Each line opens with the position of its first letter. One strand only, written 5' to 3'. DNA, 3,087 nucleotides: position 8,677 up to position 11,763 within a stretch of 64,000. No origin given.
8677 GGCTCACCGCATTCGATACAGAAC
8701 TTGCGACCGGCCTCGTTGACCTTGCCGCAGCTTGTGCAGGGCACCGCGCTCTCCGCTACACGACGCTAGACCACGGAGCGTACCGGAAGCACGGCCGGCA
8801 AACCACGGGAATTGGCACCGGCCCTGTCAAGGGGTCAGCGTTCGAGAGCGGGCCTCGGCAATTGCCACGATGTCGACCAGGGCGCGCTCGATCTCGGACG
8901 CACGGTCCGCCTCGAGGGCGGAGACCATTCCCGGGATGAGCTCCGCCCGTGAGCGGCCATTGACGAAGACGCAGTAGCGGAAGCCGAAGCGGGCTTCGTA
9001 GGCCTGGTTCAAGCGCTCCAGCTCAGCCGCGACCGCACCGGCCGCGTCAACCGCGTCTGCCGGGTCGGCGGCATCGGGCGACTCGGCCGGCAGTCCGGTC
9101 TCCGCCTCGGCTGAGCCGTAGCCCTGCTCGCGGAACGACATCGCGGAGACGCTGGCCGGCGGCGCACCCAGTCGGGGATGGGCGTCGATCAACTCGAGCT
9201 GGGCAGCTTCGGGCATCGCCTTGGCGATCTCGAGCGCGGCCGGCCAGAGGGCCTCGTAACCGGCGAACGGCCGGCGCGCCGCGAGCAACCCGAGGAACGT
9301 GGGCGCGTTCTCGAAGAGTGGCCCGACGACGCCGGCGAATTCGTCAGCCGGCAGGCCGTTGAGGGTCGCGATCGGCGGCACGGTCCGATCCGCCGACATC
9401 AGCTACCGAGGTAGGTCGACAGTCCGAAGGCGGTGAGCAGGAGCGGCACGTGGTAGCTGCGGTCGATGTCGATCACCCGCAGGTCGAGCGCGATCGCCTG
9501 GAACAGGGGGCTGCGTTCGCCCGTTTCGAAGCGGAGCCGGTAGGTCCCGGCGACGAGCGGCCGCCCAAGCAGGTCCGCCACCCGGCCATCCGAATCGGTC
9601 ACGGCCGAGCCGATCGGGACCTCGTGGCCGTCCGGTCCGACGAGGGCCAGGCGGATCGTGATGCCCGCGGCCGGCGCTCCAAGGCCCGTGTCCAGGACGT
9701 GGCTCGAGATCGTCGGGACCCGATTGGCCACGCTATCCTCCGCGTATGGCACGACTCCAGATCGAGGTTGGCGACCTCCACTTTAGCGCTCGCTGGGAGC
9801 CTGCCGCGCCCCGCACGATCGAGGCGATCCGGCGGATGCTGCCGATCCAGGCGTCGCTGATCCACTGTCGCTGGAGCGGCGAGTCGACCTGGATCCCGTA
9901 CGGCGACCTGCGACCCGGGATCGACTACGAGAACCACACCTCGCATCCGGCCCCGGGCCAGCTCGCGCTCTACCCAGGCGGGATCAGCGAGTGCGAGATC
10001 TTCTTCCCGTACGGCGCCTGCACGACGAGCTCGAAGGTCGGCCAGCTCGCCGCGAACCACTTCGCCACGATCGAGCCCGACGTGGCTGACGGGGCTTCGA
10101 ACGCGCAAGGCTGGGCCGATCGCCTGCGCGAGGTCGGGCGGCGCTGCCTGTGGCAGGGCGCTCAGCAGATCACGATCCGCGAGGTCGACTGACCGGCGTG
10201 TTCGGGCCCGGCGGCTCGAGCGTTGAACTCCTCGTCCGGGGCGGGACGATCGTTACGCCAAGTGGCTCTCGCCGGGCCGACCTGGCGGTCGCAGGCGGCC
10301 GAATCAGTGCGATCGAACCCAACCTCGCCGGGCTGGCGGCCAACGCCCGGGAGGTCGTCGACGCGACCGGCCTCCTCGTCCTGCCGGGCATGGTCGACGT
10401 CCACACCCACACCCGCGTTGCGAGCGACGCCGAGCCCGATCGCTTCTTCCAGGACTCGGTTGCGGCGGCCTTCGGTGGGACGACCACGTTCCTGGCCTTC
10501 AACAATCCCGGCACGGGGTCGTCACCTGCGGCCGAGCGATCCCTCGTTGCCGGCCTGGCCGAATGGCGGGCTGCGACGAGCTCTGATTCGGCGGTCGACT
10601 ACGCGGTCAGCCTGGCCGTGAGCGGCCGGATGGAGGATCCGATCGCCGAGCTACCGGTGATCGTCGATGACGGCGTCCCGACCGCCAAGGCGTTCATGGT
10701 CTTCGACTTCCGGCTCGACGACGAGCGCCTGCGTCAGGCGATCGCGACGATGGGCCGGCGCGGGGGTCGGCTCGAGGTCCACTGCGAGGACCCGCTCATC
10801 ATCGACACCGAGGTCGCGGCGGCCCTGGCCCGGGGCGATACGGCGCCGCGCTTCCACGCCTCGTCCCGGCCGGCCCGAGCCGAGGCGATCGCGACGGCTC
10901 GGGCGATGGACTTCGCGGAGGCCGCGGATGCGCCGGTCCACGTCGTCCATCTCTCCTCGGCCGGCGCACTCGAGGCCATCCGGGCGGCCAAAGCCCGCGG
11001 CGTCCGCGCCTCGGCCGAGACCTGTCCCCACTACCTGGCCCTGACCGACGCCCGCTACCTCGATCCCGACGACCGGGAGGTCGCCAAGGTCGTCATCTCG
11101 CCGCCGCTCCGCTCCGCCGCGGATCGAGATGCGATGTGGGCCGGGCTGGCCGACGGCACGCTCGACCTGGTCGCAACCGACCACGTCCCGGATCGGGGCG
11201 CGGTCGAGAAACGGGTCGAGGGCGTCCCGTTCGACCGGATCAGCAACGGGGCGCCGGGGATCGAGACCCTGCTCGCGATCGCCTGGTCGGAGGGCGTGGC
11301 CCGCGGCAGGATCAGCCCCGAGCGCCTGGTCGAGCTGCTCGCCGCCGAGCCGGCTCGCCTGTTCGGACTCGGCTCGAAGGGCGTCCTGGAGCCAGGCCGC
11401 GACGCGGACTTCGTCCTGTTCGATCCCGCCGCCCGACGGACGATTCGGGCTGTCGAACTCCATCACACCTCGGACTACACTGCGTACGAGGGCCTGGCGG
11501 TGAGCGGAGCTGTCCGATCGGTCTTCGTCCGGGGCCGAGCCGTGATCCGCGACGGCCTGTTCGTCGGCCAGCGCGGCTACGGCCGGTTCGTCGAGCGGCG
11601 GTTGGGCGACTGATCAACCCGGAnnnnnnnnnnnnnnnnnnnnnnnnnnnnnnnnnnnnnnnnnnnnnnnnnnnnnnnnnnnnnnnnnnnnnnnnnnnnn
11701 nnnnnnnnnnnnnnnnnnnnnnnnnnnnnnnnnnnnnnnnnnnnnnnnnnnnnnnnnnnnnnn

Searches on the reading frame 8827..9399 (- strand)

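Call 63: search_protein_families(library=pfam, max_evalue=0.00001, proteins=[window:8827-9399:-])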
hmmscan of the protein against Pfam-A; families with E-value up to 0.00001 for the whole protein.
window:8827-9399:- (190 aa): 1 family
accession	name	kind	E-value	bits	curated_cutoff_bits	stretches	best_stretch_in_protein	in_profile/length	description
PF09349.15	OHCU_decarbox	-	1e-32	114.3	24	2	114-184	82-153/155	OHCU decarboxylase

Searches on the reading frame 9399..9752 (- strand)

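Call 81: search_protein_families(library=pfam, max_evalue=0.0001, proteins=[window:9399-9752:-])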
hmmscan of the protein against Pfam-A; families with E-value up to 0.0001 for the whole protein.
window:9399-9752:- (117 aa): 1 family
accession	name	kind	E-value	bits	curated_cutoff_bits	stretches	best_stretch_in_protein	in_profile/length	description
PF00576.27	Transthyretin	-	4.8e-21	75.9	25.3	1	15-116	1-109/109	HIUase/Transthyretin family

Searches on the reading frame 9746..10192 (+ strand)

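Call 81: search_protein_families(library=pfam, max_evalue=0.0001, proteins=[window:9746-10192:+])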
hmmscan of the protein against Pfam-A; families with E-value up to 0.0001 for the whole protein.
window:9746-10192:+ (148 aa): 1 family
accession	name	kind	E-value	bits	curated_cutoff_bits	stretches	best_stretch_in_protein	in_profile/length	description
PF12903.12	DUF3830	-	8.3e-24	84.6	26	1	6-143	3-140/143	Protein of unknown function (DUF3830)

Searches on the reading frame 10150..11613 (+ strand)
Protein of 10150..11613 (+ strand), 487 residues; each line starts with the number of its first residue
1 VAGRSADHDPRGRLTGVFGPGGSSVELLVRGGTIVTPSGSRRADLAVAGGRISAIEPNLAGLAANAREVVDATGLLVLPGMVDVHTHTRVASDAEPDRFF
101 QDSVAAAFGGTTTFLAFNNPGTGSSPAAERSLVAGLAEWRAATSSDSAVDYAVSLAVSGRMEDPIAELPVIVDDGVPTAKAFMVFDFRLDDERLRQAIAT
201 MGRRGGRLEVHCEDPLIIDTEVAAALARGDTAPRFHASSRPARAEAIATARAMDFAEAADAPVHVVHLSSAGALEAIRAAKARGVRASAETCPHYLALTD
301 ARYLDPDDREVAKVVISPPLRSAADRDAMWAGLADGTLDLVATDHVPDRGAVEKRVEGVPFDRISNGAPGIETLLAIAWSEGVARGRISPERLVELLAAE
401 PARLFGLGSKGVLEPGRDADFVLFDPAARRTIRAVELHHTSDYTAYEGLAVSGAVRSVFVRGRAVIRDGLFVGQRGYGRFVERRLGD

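Call 63: search_protein_families(library=pfam, max_evalue=0.00001, proteins=[window:10150-11613:+])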
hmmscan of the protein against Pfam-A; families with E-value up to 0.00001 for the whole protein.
window:10150-11613:+ (487 aa): 2 families
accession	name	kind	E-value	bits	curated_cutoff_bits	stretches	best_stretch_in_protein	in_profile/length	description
PF01979.26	Amidohydro_1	-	7.7e-22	78.4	25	1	76-465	1-345/345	Amidohydrolase family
PF07969.17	Amidohydro_3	-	7.2e-14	52.6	29.7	1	221-465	266-471/472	Amidohydrolase family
